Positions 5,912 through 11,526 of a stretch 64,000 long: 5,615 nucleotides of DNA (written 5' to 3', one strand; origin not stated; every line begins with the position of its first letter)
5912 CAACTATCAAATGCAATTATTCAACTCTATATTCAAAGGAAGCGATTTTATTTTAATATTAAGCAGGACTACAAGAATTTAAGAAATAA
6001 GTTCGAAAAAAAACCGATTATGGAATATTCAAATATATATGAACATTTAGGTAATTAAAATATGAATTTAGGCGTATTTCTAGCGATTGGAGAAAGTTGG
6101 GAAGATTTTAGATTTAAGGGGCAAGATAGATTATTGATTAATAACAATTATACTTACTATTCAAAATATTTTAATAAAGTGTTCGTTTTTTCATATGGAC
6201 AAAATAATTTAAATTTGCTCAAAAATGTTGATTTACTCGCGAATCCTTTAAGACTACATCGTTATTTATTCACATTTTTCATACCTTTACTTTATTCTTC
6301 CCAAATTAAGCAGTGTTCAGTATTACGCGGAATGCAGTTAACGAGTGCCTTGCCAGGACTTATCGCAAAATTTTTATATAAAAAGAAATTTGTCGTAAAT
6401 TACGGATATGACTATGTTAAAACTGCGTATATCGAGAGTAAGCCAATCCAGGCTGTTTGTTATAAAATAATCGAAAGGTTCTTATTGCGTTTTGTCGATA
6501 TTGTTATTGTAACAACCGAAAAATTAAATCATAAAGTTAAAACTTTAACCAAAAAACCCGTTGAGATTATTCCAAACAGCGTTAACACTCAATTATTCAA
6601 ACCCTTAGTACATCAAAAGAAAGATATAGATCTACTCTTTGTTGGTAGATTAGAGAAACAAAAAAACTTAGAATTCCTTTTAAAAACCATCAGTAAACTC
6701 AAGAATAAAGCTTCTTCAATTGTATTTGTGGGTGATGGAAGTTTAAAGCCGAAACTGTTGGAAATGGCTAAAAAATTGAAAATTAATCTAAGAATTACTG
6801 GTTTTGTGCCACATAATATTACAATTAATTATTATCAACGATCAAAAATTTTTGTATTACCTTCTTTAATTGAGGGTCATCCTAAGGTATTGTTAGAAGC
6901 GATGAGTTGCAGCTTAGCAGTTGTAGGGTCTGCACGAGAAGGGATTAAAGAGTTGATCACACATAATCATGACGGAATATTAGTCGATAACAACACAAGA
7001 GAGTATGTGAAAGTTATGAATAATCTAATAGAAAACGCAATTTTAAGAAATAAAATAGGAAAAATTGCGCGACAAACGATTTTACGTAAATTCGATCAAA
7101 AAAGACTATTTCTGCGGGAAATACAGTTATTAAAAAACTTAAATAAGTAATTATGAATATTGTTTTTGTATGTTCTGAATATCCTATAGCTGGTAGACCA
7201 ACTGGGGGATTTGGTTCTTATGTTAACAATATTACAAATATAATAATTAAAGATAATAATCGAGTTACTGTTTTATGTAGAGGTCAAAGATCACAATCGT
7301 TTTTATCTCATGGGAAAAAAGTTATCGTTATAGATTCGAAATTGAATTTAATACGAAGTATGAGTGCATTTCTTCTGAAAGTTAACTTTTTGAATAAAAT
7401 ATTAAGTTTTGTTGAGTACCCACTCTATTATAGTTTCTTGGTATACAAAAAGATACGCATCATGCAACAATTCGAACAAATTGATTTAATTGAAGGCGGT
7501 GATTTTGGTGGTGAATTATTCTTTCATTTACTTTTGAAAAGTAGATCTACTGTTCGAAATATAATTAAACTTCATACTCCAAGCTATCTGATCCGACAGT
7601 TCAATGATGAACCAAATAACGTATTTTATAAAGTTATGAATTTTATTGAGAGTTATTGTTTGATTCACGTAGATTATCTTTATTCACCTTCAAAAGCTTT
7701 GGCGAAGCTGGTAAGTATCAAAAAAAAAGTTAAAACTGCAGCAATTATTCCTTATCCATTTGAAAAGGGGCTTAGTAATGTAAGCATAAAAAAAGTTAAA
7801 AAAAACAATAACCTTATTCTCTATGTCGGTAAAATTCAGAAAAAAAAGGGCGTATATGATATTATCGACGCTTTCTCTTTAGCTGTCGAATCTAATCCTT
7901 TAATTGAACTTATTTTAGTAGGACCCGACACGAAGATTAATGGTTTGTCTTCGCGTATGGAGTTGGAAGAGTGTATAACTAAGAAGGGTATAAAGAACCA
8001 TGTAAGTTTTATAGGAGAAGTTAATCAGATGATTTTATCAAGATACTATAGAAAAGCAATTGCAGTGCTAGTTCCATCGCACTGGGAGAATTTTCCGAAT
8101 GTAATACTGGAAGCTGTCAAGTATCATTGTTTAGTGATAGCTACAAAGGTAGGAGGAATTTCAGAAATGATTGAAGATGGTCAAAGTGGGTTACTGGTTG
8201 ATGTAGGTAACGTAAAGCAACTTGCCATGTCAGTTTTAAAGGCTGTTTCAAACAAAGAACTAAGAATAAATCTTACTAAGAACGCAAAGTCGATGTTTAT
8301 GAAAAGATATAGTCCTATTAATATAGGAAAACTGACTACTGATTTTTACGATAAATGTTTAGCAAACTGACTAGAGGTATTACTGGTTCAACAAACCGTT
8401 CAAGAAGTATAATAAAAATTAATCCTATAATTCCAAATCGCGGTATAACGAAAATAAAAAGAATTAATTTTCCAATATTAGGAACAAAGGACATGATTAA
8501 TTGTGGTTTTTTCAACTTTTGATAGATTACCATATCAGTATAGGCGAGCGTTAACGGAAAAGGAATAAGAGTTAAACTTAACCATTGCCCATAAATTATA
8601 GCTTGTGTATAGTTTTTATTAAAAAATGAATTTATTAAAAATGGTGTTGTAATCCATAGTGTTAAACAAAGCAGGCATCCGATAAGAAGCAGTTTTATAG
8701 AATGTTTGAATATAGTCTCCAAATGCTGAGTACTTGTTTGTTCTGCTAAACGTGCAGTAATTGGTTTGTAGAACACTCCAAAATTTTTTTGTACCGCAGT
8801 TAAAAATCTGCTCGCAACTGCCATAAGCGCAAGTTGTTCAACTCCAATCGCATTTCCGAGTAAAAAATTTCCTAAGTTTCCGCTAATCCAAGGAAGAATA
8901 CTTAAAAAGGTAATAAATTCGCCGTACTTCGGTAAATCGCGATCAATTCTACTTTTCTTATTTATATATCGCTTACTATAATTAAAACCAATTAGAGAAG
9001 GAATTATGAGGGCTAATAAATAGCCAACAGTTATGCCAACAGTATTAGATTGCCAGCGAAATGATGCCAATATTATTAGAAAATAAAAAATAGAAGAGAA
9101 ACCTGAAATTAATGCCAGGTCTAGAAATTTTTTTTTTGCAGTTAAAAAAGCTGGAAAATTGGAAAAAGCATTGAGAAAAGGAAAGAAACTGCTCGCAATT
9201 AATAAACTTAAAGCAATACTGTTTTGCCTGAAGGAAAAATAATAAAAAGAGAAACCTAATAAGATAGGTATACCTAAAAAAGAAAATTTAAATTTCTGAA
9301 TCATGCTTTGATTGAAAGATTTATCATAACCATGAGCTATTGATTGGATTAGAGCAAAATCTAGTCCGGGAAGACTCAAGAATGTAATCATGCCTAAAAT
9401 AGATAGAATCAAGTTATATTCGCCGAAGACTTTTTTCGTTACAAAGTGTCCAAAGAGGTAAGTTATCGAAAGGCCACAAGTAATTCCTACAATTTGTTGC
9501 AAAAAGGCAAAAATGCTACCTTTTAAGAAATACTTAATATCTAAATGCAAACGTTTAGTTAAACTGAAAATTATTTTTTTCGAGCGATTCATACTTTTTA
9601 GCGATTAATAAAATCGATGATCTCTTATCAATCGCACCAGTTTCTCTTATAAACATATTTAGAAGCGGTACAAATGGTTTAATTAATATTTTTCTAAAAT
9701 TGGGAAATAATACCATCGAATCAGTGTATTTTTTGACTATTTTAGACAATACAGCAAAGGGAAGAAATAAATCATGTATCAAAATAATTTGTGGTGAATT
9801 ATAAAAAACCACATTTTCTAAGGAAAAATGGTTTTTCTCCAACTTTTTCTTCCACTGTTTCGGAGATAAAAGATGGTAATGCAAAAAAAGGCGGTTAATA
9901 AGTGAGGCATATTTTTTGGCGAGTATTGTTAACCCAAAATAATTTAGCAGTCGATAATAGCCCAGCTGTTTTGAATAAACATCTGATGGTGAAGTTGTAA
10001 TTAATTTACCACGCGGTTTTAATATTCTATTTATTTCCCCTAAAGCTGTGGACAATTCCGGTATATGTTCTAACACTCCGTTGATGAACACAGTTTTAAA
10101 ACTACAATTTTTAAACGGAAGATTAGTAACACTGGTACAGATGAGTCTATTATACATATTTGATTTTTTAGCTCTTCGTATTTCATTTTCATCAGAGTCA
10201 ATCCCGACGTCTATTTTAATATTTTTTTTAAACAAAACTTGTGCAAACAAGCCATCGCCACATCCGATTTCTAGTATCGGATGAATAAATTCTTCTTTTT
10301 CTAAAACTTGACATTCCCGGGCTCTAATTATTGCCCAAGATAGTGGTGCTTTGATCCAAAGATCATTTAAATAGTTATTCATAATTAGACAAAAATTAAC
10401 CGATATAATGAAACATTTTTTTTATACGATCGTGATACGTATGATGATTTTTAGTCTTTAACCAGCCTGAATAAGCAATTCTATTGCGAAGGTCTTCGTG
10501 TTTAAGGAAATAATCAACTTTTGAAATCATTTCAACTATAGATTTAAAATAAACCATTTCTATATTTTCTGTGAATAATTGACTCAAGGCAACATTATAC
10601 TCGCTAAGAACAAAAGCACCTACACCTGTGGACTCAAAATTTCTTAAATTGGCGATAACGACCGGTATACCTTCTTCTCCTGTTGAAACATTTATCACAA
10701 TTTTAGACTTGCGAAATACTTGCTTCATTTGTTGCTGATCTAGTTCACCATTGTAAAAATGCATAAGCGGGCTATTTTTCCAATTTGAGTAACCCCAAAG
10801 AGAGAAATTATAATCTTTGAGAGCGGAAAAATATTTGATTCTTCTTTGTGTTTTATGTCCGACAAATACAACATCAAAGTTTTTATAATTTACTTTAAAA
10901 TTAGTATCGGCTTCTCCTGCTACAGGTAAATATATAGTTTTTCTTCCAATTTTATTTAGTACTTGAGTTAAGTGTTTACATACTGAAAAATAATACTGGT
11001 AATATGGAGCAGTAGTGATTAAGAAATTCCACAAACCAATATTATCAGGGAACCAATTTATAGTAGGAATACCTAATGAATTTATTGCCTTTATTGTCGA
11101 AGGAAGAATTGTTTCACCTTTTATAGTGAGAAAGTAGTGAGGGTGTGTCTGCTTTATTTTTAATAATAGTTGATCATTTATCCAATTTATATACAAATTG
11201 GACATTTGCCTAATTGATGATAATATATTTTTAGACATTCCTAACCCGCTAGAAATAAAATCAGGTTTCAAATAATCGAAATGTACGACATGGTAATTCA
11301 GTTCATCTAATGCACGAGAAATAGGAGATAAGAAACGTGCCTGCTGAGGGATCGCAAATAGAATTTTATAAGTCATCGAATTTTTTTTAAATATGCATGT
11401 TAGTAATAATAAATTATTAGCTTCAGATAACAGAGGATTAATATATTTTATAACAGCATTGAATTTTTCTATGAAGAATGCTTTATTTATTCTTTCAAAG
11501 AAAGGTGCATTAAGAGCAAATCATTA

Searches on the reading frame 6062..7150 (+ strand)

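Call 14: search_protein_families(library=pfam, proteins=[window:6062-7150:+], max_evalue=0.001)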
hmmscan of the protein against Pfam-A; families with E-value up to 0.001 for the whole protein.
window:6062-7150:+ (362 aa): 5 families
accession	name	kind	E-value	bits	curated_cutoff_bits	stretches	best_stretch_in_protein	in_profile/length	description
PF00534.26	Glycos_transf_1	-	3e-35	121.7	26.4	1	177-338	4-171/172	Glycosyl transferases group 1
PF13692.12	Glyco_trans_1_4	-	5.4e-31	108.2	27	1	190-325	3-142/142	Glycosyl transferases group 1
PF13524.12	Glyco_trans_1_2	-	7.2e-07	29.7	25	1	205-345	4-134/144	Glycosyl transferase-like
PF20706.3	GT4-conflict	-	6.1e-05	22.6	26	1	154-317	160-334/385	Family 4 Glycosyltransferase in conflict systems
PF13439.12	Glyco_transf_4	-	9.7e-05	22.9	28.5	1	67-177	53-169/170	Glycosyltransferase Family 4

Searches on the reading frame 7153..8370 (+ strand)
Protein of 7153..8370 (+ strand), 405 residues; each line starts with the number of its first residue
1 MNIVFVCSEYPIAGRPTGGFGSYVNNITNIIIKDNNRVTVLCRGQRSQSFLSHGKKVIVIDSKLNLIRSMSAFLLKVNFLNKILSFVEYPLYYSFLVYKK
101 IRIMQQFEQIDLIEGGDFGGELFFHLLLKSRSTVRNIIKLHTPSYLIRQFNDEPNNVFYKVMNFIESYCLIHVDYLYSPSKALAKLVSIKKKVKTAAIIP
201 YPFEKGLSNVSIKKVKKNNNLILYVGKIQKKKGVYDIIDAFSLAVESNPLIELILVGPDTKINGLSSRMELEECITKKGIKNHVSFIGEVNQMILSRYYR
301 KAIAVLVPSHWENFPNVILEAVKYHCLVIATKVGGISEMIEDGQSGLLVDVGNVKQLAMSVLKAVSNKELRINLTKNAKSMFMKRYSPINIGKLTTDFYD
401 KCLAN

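Call 14: search_protein_families(library=pfam, proteins=[window:7153-8370:+], max_evalue=0.001)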
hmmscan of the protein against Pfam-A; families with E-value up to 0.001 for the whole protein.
window:7153-8370:+ (405 aa): 4 families
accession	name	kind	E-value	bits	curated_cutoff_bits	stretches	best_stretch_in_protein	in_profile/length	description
PF00534.26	Glycos_transf_1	-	6e-36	124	26.4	1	214-380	10-171/172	Glycosyl transferases group 1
PF13692.12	Glyco_trans_1_4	-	1.4e-28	100.3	27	1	220-366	2-141/142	Glycosyl transferases group 1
PF20706.3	GT4-conflict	-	0.0001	21.9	26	1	193-345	172-325/385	Family 4 Glycosyltransferase in conflict systems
PF13439.12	Glyco_transf_4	-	0.0002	21.9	28.5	0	18-187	2-148/170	Glycosyltransferase Family 4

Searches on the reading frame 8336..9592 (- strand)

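Call 14: search_protein_families(library=pfam, proteins=[window:8336-9592:-], max_evalue=0.001)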
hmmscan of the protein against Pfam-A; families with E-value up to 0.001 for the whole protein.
window:8336-9592:- (418 aa): 2 families
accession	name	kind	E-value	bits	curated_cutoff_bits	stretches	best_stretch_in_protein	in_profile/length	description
PF01943.22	Polysacc_synt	-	1.8e-11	44.4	28.2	1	23-269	2-256/274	Polysaccharide biosynthesis protein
PF13440.11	Polysacc_synt_3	-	4.3e-06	26.6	23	1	50-330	5-290/293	Polysaccharide biosynthesis protein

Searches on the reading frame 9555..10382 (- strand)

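Call 15: search_protein_families(library=pfam, proteins=[window:9555-10382:-], max_evalue=0.001)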
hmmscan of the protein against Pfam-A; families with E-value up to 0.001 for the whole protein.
window:9555-10382:- (275 aa): 8 families
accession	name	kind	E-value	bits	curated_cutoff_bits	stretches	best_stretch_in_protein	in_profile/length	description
PF08241.18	Methyltransf_11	-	1.7e-18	67.5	21.2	1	37-128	1-94/95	Methyltransferase domain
PF13649.12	Methyltransf_25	-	2.6e-14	54.1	27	1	36-125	1-97/97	Methyltransferase domain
PF13847.12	Methyltransf_31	-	5.8e-14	52.4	27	1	36-135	7-122/145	Methyltransferase domain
PF08242.18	Methyltransf_12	-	5.9e-12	46.6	30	1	37-127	1-98/98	Methyltransferase domain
PF13489.12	Methyltransf_23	-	6.1e-12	46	27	1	36-186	26-159/164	Methyltransferase domain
PF03141.22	Methyltransf_29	-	3.8e-05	22.9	23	1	28-137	113-224/506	Putative S-adenosyl-L-methionine-dependent methyltransferase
PF01209.24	Ubie_methyltran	-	7.1e-05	22.7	20.1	1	61-136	78-158/233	ubiE/COQ5 methyltransferase family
PF08003.17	Methyltransf_9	-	0.00062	19.3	23.8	1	36-129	119-217/315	Protein of unknown function (DUF1698)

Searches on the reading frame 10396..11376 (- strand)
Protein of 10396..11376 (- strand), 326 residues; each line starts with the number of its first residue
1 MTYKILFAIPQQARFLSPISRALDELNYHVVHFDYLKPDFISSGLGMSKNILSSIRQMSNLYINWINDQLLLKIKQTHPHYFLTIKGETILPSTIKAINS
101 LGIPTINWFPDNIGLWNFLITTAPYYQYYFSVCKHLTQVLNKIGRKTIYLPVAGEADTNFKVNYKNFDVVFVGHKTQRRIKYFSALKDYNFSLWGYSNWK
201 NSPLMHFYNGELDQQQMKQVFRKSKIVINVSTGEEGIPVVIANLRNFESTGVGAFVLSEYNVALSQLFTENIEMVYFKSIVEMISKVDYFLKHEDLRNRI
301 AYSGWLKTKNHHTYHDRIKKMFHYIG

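Call 15: search_protein_families(library=pfam, proteins=[window:10396-11376:-], max_evalue=0.001)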
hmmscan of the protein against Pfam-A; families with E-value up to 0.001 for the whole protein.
window:10396-11376:- (326 aa): 1 family
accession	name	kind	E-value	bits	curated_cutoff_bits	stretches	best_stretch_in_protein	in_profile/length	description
PF13524.12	Glyco_trans_1_2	-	2.1e-28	99.5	25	1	184-321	7-142/144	Glycosyl transferase-like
